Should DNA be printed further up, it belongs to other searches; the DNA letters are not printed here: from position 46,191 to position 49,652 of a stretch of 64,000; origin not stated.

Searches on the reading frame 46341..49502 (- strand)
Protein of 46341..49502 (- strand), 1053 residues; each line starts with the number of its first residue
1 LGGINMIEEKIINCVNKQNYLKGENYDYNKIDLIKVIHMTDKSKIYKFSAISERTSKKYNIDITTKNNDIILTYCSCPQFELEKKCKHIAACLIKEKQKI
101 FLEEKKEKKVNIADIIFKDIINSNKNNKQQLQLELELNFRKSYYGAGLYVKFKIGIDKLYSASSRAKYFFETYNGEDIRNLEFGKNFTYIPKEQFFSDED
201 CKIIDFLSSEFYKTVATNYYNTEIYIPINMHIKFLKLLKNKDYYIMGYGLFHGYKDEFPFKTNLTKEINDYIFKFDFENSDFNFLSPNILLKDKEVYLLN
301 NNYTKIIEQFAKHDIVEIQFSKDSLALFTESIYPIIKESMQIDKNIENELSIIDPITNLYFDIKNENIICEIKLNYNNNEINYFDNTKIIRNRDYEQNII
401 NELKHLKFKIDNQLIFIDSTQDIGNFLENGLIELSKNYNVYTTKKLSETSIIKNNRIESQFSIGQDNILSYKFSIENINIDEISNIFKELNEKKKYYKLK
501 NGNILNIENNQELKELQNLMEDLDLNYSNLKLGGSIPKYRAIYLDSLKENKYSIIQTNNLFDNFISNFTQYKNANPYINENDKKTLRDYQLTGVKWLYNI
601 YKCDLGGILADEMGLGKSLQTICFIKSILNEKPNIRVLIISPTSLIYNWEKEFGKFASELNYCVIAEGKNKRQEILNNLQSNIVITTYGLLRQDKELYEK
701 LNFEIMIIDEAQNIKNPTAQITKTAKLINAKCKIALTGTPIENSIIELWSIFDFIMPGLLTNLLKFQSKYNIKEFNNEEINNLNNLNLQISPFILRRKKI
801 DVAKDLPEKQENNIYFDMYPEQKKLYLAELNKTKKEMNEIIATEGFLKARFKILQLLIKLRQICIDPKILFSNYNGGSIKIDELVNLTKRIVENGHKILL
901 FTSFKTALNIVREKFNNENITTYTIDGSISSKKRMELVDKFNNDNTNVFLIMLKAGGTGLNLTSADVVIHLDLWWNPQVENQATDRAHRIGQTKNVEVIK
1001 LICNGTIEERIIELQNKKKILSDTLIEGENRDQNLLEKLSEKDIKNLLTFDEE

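Call 29: search_protein_families(library=pfam, proteins=[window:46341-49502:-], max_evalue=0.00001)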
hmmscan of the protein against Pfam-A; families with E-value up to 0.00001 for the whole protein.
window:46341-49502:- (1053 aa): 6 families
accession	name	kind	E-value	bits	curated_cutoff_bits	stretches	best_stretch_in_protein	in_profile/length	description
PF00176.29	SNF2-rel_dom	-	4.7e-70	236.4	24.9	1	589-868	1-289/290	SNF2-related domain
PF08455.15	SNF2_assoc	-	8.1e-57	193.3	27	1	224-573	3-367/373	Bacterial SNF2 helicase associated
PF00271.37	Helicase_C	-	8.5e-24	84.4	23.5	1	882-991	4-110/110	Helicase conserved C-terminal domain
PF04851.21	ResIII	-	3.5e-13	50.2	22.5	1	584-741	2-163/164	Type III restriction enzyme, res subunit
PF00270.35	DEAD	-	2.6e-10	40.7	26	1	612-742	22-162/167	DEAD/DEAH box helicase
PF18766.7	SWI2_SNF2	-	4.2e-08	33.6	26.7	1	605-753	19-168/221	SWI2/SNF2 ATPase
